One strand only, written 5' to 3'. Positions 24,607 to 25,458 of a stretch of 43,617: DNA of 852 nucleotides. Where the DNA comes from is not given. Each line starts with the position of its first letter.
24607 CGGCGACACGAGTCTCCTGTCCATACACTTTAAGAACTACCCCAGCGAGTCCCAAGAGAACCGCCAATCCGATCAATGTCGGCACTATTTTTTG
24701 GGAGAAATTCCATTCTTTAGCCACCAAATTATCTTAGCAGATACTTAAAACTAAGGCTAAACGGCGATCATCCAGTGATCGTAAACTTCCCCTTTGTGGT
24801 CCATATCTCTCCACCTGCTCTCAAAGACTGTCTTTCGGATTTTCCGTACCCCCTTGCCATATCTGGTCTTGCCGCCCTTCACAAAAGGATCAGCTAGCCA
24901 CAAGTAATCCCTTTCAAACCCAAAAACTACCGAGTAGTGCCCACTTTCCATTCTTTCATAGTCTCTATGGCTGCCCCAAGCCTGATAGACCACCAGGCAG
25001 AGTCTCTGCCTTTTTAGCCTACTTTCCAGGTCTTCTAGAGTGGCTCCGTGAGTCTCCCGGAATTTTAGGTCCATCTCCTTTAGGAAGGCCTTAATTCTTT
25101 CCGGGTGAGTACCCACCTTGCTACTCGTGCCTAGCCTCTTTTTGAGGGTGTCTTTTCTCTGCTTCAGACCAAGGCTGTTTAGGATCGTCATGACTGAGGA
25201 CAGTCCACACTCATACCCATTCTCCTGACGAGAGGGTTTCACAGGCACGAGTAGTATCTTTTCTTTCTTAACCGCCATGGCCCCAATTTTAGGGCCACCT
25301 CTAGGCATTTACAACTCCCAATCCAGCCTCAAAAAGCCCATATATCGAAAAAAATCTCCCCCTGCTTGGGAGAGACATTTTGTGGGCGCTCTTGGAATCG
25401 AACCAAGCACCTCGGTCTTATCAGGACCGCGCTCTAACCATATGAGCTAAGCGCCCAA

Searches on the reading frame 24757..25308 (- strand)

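Call 49: search_protein_families(library=pfam, proteins=[window:24757-25308:-], max_evalue=0.01)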
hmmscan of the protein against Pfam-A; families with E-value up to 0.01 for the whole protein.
window:24757-25308:- (183 aa): 3 families
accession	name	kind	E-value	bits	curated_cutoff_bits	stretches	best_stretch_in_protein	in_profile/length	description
PF03412.21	Peptidase_C39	-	4.3e-11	43.2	22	1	25-167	4-122/133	Peptidase C39 family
PF13529.12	Peptidase_C39_2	-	4e-09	37.6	24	1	23-141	3-142/143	Peptidase_C39 like family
PF05023.20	Phytochelatin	-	0.0074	16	24.9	0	27-104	43-112/210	Phytochelatin synthase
